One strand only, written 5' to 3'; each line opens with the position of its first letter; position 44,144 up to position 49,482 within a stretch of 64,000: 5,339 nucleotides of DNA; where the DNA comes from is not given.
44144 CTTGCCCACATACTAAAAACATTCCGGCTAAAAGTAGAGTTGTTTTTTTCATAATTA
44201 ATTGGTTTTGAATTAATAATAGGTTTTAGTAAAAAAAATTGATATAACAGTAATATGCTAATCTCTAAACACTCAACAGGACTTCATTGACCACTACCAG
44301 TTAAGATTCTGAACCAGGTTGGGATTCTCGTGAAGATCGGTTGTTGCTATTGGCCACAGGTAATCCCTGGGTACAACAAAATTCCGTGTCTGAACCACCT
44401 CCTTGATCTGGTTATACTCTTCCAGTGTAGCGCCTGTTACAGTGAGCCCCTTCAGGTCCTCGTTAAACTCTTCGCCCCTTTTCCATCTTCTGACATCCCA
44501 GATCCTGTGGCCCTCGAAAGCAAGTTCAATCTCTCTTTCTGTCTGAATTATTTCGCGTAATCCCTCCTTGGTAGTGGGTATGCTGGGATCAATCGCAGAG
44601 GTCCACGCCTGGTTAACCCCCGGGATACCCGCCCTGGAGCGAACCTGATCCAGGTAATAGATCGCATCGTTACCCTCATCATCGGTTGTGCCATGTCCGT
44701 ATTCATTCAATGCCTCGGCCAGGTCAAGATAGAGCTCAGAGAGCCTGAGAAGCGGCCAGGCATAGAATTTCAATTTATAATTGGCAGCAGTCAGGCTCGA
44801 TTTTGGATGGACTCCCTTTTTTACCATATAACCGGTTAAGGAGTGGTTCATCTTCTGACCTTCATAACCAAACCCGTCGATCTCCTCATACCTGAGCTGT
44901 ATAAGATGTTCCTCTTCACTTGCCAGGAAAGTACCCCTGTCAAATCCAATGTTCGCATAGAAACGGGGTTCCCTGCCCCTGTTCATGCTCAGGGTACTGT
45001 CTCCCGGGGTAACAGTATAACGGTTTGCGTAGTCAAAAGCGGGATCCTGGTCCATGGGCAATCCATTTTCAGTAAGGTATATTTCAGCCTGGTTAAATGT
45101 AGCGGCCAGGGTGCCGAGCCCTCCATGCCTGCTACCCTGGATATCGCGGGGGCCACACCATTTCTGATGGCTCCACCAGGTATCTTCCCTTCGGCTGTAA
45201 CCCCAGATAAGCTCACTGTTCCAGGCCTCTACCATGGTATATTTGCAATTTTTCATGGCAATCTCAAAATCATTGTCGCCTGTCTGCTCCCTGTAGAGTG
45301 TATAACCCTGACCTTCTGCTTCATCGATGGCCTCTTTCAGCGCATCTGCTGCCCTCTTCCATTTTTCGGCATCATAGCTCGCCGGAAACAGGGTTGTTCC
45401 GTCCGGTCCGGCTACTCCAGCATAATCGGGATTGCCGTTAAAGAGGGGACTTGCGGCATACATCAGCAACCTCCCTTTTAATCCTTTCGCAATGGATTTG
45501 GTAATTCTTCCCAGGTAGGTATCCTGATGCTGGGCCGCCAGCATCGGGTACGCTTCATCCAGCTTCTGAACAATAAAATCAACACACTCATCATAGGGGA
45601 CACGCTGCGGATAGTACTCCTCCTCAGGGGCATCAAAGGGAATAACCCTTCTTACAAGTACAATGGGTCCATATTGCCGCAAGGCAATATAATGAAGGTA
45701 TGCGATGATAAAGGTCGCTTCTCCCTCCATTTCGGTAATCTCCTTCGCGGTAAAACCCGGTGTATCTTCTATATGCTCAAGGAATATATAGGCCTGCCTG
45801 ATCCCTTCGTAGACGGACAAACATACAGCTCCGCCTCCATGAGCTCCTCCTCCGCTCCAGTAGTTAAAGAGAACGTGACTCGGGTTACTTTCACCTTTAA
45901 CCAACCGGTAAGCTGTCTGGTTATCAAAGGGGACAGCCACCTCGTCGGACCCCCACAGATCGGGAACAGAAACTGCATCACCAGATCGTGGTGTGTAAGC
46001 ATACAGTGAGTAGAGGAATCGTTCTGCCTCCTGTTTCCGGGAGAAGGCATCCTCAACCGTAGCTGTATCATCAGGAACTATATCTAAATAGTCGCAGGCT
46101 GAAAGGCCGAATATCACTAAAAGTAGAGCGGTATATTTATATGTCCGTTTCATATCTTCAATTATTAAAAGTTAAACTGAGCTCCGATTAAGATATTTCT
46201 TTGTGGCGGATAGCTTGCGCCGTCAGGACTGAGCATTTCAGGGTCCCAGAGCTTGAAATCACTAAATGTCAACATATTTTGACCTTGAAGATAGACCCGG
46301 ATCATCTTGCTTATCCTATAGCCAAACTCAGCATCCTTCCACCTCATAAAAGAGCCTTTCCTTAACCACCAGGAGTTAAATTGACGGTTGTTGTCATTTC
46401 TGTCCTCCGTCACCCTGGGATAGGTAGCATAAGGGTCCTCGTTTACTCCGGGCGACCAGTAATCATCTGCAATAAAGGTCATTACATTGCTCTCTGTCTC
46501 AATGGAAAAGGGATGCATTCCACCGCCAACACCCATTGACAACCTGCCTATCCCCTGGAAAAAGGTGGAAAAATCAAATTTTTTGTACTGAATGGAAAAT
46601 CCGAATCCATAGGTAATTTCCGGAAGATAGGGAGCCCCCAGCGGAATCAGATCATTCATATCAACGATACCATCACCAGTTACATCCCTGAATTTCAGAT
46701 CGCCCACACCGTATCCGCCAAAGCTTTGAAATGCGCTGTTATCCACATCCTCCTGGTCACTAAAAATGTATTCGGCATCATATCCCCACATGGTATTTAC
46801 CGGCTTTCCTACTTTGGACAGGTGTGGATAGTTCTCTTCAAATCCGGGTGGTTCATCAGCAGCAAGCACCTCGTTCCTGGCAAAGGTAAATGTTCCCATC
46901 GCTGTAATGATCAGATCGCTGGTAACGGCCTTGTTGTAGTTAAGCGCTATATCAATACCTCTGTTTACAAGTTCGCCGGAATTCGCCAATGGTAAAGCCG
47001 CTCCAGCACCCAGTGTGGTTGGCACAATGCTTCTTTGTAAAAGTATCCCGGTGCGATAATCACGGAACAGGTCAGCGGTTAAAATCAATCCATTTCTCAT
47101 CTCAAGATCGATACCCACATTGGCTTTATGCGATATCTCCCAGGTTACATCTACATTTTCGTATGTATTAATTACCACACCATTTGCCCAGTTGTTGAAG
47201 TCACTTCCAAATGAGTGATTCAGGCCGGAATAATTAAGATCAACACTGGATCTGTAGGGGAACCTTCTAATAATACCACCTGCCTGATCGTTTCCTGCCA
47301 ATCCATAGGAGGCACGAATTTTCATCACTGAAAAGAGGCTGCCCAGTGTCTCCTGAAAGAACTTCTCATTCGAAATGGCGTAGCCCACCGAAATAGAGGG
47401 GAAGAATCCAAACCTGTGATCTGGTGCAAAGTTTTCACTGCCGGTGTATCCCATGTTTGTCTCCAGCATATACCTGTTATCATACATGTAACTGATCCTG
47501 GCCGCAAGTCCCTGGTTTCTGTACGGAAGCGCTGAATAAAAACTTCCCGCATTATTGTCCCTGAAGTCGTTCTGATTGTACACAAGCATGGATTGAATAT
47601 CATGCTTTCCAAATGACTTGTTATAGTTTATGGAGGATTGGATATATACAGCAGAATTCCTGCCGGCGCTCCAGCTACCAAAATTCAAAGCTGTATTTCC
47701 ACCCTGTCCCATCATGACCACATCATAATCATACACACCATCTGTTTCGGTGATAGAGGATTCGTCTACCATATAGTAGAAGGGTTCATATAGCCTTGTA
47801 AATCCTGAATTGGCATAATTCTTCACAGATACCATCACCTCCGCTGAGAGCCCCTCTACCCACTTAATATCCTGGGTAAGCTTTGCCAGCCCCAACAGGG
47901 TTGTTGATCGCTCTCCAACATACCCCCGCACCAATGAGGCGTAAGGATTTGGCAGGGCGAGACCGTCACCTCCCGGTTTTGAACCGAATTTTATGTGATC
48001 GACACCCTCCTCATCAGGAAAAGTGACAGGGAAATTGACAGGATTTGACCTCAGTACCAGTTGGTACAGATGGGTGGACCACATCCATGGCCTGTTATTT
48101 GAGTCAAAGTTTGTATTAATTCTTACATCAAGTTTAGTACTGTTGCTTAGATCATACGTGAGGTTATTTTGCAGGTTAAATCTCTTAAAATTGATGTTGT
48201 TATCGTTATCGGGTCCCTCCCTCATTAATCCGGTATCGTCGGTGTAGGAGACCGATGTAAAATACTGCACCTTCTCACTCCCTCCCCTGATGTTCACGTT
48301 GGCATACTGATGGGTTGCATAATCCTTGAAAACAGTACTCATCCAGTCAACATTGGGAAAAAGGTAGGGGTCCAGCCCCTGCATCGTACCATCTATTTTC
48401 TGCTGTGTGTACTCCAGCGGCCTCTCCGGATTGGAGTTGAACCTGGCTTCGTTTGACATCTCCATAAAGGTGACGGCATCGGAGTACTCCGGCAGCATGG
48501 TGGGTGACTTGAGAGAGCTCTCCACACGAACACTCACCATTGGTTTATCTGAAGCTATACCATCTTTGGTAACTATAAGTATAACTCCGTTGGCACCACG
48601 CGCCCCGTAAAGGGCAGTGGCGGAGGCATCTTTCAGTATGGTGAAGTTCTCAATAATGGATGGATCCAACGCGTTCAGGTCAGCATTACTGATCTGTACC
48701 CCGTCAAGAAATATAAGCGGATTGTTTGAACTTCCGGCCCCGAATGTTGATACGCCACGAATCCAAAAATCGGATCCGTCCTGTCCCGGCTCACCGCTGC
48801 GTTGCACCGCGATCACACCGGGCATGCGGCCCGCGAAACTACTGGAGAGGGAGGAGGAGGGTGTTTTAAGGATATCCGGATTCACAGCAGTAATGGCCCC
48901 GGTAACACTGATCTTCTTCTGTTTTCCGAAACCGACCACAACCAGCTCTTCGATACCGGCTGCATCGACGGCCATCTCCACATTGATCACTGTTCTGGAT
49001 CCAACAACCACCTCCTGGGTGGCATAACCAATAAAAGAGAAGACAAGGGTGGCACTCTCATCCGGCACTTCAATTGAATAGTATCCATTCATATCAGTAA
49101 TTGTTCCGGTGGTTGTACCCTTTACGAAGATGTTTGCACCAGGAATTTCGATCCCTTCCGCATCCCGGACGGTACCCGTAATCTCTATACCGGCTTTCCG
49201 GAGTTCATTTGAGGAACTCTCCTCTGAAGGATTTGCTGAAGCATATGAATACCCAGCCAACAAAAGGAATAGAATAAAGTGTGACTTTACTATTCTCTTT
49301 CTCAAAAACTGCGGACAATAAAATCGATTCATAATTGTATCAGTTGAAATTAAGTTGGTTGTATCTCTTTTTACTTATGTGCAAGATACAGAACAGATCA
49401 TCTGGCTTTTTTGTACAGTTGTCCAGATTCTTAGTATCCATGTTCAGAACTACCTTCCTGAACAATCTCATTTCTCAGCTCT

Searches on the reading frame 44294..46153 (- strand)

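Call 6: search_protein_families(library=pfam, proteins=[window:44294-46153:-], max_evalue=0.00001)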
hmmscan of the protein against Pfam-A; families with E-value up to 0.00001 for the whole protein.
window:44294-46153:- (619 aa): 2 families
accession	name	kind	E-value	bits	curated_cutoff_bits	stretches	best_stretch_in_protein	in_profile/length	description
PF07980.17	SusD_RagB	-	2e-50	172.6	23.1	1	314-619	2-297/297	SusD family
PF14322.12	SusD-like_3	-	3.5e-16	60.5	27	1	21-228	1-188/191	Starch-binding associating with outer membrane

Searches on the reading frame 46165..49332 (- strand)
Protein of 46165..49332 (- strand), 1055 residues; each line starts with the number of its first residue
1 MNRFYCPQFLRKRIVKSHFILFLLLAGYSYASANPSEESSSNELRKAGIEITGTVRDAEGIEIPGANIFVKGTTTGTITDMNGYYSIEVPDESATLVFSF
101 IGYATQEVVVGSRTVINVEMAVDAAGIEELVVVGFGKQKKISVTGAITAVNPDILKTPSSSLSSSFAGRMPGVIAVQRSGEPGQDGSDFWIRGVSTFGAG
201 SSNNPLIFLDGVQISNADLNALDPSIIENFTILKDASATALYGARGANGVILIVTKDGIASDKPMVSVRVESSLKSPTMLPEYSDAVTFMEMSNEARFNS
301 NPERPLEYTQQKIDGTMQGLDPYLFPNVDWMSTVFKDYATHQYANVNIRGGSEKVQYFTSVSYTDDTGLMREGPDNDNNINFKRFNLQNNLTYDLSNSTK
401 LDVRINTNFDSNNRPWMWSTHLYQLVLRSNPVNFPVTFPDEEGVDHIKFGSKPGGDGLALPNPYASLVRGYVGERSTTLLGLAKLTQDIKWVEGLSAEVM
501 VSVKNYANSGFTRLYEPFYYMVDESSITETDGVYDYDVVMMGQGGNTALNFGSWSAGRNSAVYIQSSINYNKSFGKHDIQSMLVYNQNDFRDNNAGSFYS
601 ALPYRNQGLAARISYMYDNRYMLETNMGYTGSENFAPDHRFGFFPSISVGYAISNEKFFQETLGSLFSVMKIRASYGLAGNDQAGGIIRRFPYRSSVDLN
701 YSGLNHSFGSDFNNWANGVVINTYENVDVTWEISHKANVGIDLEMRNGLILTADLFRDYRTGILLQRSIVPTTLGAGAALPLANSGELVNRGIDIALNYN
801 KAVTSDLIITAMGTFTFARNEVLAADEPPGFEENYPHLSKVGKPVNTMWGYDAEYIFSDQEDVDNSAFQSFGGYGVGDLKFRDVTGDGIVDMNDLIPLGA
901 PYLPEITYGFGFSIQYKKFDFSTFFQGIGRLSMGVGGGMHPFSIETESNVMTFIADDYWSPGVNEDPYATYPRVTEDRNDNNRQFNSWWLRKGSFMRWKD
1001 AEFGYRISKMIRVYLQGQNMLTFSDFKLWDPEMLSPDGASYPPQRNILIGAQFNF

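Call 6: search_protein_families(library=pfam, proteins=[window:46165-49332:-], max_evalue=0.00001)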
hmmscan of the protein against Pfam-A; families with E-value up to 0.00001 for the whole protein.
window:46165-49332:- (1055 aa): 3 families
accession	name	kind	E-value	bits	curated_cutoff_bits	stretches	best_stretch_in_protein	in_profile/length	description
PF13715.12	CarbopepD_reg_2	-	1.3e-19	70.4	32.2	1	51-132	1-88/88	CarboxypepD_reg-like domain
PF07715.20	Plug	-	8.8e-18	65.2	23.9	1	140-250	2-107/107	TonB-dependent Receptor Plug Domain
PF13620.12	CarboxypepD_reg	-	8.8e-14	52.1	32.3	1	51-120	2-81/82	Carboxypeptidase regulatory-like domain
